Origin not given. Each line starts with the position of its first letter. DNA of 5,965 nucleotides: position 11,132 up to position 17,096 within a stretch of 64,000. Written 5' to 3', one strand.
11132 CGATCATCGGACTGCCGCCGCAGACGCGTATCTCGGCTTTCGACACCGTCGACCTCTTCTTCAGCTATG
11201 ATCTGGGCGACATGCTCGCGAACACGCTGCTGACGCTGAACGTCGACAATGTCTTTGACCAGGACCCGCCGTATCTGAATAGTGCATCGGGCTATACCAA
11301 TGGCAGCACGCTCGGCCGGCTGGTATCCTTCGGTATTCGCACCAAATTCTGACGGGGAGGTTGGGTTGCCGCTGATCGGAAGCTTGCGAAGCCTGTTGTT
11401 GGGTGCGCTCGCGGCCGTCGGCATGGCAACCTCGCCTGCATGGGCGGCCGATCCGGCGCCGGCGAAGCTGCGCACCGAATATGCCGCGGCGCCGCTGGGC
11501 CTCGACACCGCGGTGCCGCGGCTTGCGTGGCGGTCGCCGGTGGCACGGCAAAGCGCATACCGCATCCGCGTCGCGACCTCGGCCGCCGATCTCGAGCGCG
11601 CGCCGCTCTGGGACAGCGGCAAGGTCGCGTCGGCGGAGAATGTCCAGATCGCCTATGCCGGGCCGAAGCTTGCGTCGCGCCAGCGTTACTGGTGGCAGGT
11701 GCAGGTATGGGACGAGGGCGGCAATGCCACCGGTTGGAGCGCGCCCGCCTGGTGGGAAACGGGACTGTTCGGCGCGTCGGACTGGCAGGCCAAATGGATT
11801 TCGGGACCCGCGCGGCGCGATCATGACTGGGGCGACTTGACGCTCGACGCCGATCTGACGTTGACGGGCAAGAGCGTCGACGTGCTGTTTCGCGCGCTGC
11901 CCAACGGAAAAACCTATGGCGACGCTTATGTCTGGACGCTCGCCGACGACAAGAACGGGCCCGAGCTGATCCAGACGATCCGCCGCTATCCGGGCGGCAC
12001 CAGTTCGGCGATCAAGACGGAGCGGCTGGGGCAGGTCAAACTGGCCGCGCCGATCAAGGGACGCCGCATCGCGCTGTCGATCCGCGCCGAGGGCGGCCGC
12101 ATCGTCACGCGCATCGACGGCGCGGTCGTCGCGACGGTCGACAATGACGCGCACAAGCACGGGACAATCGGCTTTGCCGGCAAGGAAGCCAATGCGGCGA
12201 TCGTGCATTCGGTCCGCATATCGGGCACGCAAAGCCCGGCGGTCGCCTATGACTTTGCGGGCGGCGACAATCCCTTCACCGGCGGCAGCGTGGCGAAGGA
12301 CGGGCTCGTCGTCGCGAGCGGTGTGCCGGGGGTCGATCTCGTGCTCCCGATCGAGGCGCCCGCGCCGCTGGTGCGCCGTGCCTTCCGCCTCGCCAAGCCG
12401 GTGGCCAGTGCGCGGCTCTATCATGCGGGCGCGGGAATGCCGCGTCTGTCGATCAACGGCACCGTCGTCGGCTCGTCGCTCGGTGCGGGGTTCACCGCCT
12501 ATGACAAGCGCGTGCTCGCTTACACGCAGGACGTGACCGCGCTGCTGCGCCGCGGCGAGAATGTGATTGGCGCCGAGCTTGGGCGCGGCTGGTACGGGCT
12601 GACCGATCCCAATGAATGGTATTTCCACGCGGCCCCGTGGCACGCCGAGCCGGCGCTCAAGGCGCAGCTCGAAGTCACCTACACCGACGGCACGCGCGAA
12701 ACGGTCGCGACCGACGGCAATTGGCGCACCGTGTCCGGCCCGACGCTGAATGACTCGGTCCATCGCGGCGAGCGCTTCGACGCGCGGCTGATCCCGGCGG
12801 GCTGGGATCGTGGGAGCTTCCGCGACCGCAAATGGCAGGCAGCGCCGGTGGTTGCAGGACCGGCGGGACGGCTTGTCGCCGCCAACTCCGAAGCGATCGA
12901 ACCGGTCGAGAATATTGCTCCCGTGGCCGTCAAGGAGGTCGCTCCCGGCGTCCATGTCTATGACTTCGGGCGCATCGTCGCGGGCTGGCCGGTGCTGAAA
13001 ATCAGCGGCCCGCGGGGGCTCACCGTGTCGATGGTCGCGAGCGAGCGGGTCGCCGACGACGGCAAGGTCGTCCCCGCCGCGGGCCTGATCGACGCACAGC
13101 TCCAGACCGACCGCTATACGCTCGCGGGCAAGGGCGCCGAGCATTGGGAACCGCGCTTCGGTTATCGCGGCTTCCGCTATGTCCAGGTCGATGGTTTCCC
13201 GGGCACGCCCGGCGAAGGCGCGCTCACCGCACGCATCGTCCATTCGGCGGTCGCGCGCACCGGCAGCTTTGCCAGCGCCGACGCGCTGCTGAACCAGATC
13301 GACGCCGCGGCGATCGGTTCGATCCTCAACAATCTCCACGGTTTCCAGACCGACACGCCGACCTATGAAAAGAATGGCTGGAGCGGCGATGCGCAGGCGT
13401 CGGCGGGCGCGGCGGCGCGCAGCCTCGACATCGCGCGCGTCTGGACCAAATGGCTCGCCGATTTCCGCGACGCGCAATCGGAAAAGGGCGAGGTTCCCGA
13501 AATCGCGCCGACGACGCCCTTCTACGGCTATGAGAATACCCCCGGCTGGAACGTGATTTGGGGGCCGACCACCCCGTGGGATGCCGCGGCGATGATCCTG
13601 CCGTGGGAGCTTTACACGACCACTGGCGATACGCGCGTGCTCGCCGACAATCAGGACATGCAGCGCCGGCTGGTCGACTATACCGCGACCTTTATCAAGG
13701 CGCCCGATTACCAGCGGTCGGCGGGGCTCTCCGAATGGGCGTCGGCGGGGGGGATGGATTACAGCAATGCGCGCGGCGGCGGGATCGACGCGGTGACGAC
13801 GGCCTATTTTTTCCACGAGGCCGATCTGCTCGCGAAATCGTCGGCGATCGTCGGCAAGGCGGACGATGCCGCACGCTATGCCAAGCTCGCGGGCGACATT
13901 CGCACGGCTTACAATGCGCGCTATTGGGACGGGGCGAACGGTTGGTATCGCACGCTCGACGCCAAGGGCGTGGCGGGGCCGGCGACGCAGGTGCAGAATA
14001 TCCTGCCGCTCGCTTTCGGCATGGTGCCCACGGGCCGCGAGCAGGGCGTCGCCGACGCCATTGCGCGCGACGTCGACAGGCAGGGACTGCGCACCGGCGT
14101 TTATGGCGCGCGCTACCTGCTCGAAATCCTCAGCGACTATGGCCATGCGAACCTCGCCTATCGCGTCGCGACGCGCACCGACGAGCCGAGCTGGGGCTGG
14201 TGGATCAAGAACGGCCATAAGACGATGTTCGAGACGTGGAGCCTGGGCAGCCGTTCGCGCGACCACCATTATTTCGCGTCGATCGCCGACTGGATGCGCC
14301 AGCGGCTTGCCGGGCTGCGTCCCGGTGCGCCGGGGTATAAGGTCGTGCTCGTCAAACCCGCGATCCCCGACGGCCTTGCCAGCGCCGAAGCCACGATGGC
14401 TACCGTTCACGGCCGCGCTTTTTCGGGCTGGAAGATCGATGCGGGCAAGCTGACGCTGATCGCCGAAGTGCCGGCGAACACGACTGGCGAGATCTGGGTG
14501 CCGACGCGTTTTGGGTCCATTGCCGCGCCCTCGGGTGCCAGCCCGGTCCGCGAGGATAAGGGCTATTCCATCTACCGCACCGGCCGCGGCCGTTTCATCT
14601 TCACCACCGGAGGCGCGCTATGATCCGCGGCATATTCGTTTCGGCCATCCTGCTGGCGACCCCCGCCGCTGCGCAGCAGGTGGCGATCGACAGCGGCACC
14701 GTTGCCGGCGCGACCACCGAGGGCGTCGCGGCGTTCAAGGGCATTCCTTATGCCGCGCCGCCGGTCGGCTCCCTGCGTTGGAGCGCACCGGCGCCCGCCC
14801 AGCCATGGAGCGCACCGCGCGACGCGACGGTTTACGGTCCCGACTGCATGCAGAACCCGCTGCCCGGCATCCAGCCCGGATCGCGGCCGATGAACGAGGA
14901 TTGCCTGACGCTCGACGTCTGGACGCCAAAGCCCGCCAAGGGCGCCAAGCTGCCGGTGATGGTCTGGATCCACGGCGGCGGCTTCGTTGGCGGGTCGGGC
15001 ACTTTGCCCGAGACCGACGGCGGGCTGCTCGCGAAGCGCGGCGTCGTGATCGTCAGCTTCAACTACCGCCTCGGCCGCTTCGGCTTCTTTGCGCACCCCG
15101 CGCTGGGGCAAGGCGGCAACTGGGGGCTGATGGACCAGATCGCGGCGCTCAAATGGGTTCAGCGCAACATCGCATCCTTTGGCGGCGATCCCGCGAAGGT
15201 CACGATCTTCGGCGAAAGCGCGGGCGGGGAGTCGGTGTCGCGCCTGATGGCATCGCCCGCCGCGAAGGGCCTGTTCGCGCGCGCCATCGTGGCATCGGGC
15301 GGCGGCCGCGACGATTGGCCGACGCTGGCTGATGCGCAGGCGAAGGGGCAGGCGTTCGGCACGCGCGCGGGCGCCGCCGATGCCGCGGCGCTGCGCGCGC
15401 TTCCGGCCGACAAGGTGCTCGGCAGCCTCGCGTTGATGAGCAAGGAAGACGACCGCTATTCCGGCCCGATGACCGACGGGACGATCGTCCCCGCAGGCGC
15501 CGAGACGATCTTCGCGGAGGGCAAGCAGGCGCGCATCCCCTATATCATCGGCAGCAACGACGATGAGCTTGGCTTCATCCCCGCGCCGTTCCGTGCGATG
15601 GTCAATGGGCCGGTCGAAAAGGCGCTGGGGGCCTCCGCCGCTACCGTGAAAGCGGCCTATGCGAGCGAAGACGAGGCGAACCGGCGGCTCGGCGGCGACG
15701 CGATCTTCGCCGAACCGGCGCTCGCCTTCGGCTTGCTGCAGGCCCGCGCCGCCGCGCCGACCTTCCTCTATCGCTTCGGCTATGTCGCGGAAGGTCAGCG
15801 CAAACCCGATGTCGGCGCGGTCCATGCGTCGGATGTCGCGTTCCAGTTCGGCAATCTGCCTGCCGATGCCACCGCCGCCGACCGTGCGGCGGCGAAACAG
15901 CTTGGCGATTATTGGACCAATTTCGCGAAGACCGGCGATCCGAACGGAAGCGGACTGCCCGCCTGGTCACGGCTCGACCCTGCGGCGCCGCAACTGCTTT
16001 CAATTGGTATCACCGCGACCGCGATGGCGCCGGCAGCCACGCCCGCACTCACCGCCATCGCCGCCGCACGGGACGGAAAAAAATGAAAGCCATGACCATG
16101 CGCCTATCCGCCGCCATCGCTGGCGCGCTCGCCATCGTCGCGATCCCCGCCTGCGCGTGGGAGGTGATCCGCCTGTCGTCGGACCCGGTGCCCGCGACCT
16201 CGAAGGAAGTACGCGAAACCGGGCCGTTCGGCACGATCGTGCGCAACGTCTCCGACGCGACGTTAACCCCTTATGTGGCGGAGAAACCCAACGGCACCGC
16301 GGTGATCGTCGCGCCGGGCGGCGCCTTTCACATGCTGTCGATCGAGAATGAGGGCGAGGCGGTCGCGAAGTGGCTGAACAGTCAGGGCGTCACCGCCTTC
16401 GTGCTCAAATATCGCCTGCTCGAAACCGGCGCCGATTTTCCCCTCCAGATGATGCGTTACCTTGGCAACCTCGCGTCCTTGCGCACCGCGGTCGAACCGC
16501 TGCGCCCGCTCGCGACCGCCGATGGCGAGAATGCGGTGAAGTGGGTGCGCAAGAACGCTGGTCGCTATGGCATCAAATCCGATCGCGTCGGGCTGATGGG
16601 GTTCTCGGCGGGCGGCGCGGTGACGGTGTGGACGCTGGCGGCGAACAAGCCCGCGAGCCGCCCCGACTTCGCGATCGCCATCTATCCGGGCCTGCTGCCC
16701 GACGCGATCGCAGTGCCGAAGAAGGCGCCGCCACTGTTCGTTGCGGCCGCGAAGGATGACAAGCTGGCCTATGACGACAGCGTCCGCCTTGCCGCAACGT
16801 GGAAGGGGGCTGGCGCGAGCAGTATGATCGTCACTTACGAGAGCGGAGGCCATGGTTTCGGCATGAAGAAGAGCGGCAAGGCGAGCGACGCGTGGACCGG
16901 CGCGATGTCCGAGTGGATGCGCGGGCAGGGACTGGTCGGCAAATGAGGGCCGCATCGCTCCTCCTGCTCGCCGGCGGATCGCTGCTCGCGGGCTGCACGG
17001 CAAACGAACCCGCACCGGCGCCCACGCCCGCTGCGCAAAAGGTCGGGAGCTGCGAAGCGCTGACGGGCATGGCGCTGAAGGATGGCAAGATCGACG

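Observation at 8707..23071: Translationally coupled operon for dismantling acylated rhamno-glucosides and activating the acyl group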

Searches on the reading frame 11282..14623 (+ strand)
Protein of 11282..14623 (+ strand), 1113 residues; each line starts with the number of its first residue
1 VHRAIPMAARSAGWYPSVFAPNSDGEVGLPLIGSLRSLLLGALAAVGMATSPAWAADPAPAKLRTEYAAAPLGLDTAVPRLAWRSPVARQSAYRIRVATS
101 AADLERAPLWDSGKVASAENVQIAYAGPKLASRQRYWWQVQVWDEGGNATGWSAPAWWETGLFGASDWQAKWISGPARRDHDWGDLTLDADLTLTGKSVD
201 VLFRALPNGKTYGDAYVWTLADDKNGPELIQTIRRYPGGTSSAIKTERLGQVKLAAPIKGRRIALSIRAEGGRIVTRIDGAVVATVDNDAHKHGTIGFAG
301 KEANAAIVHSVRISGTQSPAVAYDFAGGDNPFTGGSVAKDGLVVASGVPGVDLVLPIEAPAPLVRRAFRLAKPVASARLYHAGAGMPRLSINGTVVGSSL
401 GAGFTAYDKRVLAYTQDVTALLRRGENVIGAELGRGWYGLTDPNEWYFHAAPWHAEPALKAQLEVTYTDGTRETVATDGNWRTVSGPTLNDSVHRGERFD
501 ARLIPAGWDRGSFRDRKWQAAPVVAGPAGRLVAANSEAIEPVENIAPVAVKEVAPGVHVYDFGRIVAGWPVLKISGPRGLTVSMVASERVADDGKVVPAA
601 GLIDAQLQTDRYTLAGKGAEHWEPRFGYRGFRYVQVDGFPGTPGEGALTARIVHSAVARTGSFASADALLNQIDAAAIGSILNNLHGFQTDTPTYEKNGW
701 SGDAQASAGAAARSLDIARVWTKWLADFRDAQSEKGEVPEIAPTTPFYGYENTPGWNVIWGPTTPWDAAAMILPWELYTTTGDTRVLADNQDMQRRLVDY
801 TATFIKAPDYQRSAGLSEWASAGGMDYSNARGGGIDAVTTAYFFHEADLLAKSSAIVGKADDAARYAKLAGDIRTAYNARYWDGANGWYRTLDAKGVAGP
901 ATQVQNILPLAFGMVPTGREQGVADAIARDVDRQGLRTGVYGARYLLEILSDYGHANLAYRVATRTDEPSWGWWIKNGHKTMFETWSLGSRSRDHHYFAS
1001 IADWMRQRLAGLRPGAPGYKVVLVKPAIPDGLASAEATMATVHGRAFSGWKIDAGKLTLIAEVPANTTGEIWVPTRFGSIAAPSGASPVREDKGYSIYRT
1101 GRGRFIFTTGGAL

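Call 3: search_protein_families(library=pfam, proteins=[window:11282-14623:+])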
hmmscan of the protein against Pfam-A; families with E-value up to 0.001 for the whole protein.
window:11282-14623:+ (1113 aa): 6 families
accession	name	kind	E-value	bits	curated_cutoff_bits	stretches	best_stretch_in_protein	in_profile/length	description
PF17389.8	Bac_rhamnosid6H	-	8.9e-74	249.2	24.5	1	659-1008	2-338/339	Bacterial alpha-L-rhamnosidase 6 hairpin glycosidase domain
PF08531.16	Bac_rhamnosid_N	-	3.4e-43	147.9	25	1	372-541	1-170/172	Alpha-L-rhamnosidase N-terminal domain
PF25788.1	Ig_Rha78A_N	-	6.7e-35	120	27.4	1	61-163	2-104/105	Rha78A-like, N-terminal immunoglobulin domain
PF05592.18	Bac_rhamnosid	-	2.6e-24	85.5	22.2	1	552-654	2-102/102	Bacterial alpha-L-rhamnosidase concanavalin-like domain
PF17390.7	Bac_rhamnosid_C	-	9.1e-17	61.1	22.1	1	1011-1076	1-66/78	Bacterial alpha-L-rhamnosidase C-terminal domain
PF22422.2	MGH1-like_GH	-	1.2e-06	28.8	27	1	708-924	84-260/356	Mannosylglycerate hydrolase MGH1-like glycoside hydrolase domain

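Call 4: search_protein_families(library=ncbifam, proteins=[window:11282-14623:+])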
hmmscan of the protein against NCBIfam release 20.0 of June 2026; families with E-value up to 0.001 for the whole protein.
window:11282-14623:+ (1113 aa): 2 families
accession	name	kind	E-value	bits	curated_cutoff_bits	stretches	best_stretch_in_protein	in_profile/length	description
NF041573.1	rhamnosid_Stmyc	equivalog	8.7e-174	580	1720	2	346-1109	286-1028/1028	alpha-L-rhamnosidase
NF041572.1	rhamnosid_Flavobac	equivalog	3.9e-108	362.8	1800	2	361-1073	178-900/946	alpha-L-rhamnosidase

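Call 64: search_solved_structures(query=window:11366-14623:+, max_evalue=1e-20)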
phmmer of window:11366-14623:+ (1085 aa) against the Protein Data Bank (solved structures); distinct sequences matched with E-value up to 1e-20: 3.
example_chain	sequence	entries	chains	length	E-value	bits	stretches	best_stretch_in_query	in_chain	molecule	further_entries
3w5m_A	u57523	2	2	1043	2.2e-144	485.8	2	319-1081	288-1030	Putative rhamnosidase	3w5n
6i60_A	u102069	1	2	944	1.2e-122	413.8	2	331-853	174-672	Alpha-rhamnosidase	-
6gsz_A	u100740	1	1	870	1.4e-78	267.9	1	336-1051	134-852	Alpha-L-rhamnosidase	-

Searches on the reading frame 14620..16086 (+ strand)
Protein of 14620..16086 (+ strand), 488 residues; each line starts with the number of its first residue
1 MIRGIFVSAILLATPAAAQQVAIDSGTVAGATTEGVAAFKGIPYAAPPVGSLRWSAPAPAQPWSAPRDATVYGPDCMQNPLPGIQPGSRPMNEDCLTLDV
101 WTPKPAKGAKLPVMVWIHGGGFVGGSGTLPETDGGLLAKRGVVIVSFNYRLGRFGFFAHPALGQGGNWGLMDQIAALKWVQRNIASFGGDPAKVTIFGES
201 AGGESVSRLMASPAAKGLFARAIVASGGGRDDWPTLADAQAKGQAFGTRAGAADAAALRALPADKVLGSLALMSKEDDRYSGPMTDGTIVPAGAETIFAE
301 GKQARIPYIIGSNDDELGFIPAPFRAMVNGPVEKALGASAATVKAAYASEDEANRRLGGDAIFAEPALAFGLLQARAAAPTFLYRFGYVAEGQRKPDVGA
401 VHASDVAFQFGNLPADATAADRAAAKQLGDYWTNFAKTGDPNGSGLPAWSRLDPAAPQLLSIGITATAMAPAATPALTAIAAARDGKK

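Call 3: search_protein_families(library=pfam, proteins=[window:14620-16086:+])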
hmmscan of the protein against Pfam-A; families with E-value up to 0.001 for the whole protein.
window:14620-16086:+ (488 aa): 4 families
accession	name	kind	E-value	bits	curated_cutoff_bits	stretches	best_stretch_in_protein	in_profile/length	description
PF00135.34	COesterase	-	2.8e-114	383.4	27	1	19-468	3-502/515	Carboxylesterase family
PF20434.5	BD-FAE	-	4e-12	46.6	26.8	1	98-204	1-101/215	BD-FAE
PF07859.19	Abhydrolase_3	-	6.6e-11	42.8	25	1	114-210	1-89/210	alpha/beta hydrolase fold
PF00326.27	Peptidase_S9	-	0.00082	19.4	22.6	0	136-224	9-94/213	Prolyl oligopeptidase family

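Call 4: search_protein_families(library=ncbifam, proteins=[window:14620-16086:+])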
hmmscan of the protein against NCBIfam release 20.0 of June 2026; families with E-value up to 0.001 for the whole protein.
window:14620-16086:+ (488 aa): 4 families
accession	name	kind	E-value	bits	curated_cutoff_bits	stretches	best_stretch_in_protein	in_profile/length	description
NF058653.1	LipP1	equivalog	4.6e-14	52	350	1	98-204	60-156/300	LipP1 family hormone-sensitive lipase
NF052354.1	EstLipQMycob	equivalog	2.6e-08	32.9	700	1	97-206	150-252/418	esterase LipQ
NF033149.0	CHL_hydrolase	equivalog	1.5e-06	27.3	500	1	106-205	70-161/310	chloramphenicol hydrolase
NF058649.1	GTSAG_HSLs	subfamily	3.4e-05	23.4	380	1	102-247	81-212/312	GTSAG motif subfamily hormone-sensitive lipase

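Call 49: search_solved_structures(query=window:14620-16086:+, max_evalue=1e-30)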
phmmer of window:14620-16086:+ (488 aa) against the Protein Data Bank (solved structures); distinct sequences matched with E-value up to 1e-30: 154 (the best 60 are shown).
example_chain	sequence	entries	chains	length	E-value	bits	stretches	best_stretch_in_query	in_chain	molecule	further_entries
8s6d_A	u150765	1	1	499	5.2e-79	270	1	23-452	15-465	Fumonisin B1 esterase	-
1c7i_A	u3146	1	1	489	1.7e-77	265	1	21-446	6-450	PROTEIN (PARA-NITROBENZYL ESTERASE)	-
5fv4_A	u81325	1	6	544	2e-77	264.8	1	33-321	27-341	CARBOXYLIC ESTER HYDROLASE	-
8wdm_A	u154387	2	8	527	2.2e-76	261.4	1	12-455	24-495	Carboxylic ester hydrolase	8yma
1c7j_A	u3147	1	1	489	3.4e-76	260.7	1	21-445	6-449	PROTEIN (PARA-NITROBENZYL ESTERASE)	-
8xrz_A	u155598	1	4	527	6.8e-76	259.7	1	12-455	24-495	Carboxylic ester hydrolase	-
1qe3_A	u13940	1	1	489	7e-76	259.7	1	21-445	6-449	PARA-NITROBENZYL ESTERASE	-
1k4y_A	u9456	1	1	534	3.8e-71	244.1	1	34-324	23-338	LIVER CARBOXYLESTERASE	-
9kwm_A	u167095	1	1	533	1.3e-70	242.3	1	34-325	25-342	Liver carboxylesterase 1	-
8eor_A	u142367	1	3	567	1.6e-70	242.1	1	34-325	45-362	Liver carboxylesterase 1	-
9kwl_A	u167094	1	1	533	1.8e-70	241.8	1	34-321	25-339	Liver carboxylesterase 1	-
3k9b_A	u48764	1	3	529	2e-70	241.7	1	34-321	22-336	Liver carboxylesterase 1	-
1ya4_A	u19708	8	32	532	2e-70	241.7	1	34-321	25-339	CES1 protein | Liver carboxylesterase 1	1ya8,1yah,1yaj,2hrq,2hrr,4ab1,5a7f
2dqy_A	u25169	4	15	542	2.2e-70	241.6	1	34-321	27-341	Liver carboxylesterase 1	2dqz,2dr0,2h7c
1mx1_A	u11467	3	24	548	2.3e-70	241.5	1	34-321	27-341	liver Carboxylesterase I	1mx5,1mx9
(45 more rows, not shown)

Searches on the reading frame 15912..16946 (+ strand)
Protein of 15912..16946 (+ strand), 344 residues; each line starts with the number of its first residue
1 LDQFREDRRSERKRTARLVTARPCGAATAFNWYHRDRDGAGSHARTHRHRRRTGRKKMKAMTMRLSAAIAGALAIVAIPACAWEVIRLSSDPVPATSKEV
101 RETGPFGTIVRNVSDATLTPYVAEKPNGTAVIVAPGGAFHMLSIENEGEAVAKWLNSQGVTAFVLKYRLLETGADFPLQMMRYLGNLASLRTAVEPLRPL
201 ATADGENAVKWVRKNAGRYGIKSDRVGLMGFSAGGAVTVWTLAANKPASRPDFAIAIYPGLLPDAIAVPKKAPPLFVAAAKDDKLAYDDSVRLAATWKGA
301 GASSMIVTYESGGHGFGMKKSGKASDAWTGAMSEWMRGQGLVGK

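Call 3: search_protein_families(library=pfam, proteins=[window:15912-16946:+])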
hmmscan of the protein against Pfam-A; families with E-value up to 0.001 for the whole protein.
window:15912-16946:+ (344 aa): 5 families
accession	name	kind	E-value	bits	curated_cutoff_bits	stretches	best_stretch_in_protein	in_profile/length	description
PF07859.19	Abhydrolase_3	-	3.3e-13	50.3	25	1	192-261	39-110/210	alpha/beta hydrolase fold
PF20434.5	BD-FAE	-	3.8e-10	40.1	26.8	1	197-238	62-103/215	BD-FAE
PF01738.24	DLH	-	2.9e-09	37.3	21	1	203-328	79-206/217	Dienelactone hydrolase family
PF00326.27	Peptidase_S9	-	6.3e-09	36.1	22.6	0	270-323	143-196/213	Prolyl oligopeptidase family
PF00135.34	COesterase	-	0.00011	21.8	27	1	203-258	162-215/515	Carboxylesterase family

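Call 4: search_protein_families(library=ncbifam, proteins=[window:15912-16946:+])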
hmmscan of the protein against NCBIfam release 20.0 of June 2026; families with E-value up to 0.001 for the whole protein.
window:15912-16946:+ (344 aa): 8 families
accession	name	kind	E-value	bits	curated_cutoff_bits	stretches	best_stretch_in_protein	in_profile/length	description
NF042968.1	AcxylEst_AxeA1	equivalog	2.1e-31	108.7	700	2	114-179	34-99/459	acetylxylan esterase AxeA1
NF041902.1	pecacetest_PaeX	equivalog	6.9e-26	91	550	1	113-239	60-166/318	pectin acetylesterase PaeX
NF052620.1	AryltfaseLP1002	equivalog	6e-11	42.2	300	1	127-238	31-120/265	lp_1002 family arylesterase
NF058653.1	LipP1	equivalog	2.1e-07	30.1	350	1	191-259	111-181/300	LipP1 family hormone-sensitive lipase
NF052354.1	EstLipQMycob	equivalog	9.5e-06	24.5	700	1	203-254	217-269/418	esterase LipQ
NF050058.1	e_dPHAscl_type1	hypoth_equivalog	0.00011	21.9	150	0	212-292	92-169/276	extracellular catalytic domain type 1 short-chain-length polyhydroxyalkanoate depolymerase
NF058651.1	GESAG_HSLs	subfamily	0.00027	20.1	430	0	113-169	54-108/296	GESAG motif subfamily hormone-sensitive lipase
NF007547.0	PRK10162.1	equivalog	0.00065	18.7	389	0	201-238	134-171/321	acetyl esterase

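Call 50: search_solved_structures(query=window:16083-16946:+, max_evalue=0.00001)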
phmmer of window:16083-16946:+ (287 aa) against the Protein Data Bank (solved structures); distinct sequences matched with E-value up to 0.00001: 6.
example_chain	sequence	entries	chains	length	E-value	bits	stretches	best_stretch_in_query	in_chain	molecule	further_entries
7dwc_A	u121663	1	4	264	1e-22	84.2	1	51-125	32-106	Xylanase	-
6a6o_A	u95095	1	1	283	2.8e-14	56.5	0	61-113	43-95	Esterase/lipase-like protein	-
4q3k_A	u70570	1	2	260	1.3e-08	37.9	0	141-258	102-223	MGS-M1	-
6xyc_A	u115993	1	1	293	1.2e-07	34.7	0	132-188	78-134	Acetyl xylan esterase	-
6tkx_A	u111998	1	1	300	1.3e-07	34.6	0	132-188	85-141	Carbohydrate esterase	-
4ypv_A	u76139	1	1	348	4.4e-06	29.6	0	133-203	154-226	Est8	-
